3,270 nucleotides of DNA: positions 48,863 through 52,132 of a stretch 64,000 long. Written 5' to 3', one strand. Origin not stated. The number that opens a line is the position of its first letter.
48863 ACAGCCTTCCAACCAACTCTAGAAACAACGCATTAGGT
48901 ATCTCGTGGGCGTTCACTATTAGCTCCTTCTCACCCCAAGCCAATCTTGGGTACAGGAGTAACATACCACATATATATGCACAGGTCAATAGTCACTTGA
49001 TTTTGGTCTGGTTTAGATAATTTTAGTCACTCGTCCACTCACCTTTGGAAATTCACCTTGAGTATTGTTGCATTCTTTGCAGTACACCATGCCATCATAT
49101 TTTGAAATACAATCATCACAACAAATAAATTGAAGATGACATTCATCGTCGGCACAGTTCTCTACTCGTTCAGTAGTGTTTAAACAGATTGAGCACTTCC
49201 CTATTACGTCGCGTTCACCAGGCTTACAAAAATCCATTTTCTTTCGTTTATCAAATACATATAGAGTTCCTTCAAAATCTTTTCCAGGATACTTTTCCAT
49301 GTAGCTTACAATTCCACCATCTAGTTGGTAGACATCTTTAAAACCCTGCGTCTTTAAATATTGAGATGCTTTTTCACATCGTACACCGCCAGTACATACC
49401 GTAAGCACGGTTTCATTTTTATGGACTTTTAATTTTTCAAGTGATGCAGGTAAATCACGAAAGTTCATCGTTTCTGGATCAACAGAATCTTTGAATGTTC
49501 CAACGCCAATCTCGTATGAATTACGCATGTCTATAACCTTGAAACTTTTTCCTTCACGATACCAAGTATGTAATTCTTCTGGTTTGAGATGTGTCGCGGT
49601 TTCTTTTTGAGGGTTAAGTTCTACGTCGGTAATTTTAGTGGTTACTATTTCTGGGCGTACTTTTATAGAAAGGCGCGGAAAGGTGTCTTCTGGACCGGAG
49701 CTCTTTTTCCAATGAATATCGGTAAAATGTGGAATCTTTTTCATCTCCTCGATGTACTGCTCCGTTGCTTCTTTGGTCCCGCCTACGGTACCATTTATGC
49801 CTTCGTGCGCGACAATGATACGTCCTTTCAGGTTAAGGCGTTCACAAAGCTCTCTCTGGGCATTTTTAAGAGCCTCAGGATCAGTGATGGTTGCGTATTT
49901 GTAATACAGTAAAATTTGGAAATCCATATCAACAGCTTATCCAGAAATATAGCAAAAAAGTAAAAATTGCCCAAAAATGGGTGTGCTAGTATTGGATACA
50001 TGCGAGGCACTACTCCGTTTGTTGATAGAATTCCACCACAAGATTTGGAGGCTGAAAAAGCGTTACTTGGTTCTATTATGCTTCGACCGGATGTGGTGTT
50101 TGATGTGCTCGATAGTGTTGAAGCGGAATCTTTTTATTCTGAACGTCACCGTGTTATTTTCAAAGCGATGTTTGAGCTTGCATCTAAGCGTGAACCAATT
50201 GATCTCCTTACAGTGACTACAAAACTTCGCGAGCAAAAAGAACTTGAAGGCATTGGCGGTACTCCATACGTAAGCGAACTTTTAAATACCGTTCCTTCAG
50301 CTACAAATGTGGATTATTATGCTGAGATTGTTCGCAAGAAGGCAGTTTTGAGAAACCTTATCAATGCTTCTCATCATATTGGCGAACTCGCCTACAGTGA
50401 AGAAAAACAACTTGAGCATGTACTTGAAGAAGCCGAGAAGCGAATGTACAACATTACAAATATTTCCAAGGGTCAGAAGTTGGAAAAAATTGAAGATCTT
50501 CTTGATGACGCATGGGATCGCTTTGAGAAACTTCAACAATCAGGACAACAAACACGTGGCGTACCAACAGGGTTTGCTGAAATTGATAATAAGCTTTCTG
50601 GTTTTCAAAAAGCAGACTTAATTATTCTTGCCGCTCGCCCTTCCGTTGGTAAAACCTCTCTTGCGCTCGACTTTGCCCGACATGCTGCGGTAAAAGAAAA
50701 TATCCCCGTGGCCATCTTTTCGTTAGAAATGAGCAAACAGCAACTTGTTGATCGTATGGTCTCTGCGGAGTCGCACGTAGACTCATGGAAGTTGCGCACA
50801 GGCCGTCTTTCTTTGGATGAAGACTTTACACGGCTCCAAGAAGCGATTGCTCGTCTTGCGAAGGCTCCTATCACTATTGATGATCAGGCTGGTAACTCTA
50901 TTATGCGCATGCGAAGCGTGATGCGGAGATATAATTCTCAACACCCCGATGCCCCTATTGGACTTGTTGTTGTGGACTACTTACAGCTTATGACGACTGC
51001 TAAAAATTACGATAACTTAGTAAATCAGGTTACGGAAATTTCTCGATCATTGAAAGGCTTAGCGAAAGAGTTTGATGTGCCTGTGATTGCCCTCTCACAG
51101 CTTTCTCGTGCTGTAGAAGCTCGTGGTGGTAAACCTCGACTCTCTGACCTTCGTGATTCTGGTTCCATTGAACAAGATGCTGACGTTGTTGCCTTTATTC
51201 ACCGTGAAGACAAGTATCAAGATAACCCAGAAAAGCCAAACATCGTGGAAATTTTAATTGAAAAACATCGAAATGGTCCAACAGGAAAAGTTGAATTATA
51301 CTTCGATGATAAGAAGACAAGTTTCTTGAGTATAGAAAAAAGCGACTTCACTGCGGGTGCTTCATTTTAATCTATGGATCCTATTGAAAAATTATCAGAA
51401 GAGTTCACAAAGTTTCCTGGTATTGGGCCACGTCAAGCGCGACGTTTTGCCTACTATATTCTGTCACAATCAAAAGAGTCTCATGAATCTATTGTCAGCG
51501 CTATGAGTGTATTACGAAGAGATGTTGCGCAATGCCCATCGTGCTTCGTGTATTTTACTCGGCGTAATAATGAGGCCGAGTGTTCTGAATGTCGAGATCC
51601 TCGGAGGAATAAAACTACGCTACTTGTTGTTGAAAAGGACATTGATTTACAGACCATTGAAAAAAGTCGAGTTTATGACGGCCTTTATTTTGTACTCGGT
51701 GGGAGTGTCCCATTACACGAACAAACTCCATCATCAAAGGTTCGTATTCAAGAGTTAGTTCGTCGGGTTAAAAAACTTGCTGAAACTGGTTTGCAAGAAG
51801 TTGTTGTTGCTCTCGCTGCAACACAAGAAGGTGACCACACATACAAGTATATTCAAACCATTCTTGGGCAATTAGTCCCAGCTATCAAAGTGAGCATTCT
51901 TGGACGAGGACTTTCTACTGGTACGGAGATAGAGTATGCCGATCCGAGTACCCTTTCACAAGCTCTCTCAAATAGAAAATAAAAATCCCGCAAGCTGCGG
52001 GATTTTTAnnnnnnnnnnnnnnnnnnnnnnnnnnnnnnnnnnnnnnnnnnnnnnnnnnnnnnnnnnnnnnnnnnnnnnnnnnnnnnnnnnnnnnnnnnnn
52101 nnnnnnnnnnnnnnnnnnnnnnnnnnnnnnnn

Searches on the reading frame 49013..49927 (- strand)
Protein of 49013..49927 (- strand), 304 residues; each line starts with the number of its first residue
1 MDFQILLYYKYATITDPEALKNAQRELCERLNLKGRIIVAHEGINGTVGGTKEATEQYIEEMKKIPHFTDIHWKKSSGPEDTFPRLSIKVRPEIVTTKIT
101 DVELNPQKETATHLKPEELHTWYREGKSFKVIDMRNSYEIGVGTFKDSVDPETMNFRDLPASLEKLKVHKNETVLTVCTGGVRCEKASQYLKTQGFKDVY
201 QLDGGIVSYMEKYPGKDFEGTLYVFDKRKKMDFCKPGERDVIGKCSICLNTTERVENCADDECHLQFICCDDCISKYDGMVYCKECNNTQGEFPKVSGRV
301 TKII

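Call 94: search_protein_families(library=pfam, proteins=[window:49013-49927:-], max_evalue=0.001)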
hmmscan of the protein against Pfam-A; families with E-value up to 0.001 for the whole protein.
window:49013-49927:- (304 aa): 3 families
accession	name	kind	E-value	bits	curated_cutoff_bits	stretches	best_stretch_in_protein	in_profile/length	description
PF17773.7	UPF0176_N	-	4.2e-28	98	26.2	1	4-94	2-92/92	UPF0176 acylphosphatase like domain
PF12368.13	Rhodanese_C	-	3.2e-15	56.6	26.9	1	219-287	1-66/66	Rhodanase C-terminal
PF00581.25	Rhodanese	-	4.7e-09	37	22.2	1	116-211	2-101/102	Rhodanese-like domain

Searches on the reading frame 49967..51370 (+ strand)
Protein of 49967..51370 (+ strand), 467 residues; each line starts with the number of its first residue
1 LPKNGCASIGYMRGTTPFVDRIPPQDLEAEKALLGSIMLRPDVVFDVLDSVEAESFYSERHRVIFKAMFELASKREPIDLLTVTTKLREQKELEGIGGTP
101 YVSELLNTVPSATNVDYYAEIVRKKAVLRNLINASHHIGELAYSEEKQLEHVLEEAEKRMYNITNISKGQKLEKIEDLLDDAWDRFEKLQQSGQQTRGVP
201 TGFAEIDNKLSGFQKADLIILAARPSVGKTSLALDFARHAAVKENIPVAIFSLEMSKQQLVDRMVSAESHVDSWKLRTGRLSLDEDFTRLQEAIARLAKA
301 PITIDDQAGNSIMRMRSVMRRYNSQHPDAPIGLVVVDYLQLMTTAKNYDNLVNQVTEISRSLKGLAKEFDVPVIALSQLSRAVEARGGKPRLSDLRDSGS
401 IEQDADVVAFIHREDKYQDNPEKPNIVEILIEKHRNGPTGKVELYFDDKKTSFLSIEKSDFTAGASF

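Call 94: search_protein_families(library=pfam, proteins=[window:49967-51370:+], max_evalue=0.001)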
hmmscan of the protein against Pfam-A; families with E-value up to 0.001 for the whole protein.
window:49967-51370:+ (467 aa): 4 families
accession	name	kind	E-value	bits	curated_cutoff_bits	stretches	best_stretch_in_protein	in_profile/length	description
PF03796.21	DnaB_C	-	1.4e-98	329.8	27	1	198-453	1-253/255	DnaB-like helicase C terminal domain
PF00772.26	DnaB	-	6.3e-33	113.3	23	1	23-123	2-102/103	DnaB-like helicase N terminal domain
PF13481.12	AAA_25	-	5.9e-12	46.1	27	1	210-379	26-190/195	AAA domain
PF06745.19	ATPase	-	6.9e-08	32.6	26.6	1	199-365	1-154/231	KaiC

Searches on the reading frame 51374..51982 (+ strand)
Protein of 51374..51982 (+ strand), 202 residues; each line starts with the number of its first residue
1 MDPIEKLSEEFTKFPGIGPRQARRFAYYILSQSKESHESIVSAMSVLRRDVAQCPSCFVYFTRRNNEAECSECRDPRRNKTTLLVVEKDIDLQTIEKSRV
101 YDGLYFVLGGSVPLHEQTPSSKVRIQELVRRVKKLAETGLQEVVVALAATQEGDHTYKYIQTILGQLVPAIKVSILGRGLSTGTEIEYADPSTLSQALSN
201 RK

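Call 94: search_protein_families(library=pfam, proteins=[window:51374-51982:+], max_evalue=0.001)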
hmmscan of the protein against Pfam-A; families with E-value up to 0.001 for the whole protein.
window:51374-51982:+ (202 aa): 4 families
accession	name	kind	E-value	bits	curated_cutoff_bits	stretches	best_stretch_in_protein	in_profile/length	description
PF13662.12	Toprim_4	-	5.1e-11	43.1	25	1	82-173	2-81/85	Toprim domain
PF21176.3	RecR_HhH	-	1.6e-09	37.8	27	1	4-44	1-41/45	RecR, helix-hairpin-helix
PF21175.2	RecR_C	-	1.3e-08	34.5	22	1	179-202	1-24/24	RecR, C-terminal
PF01751.28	Toprim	-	5.2e-08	33.4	23.1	1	82-171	1-89/96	Toprim domain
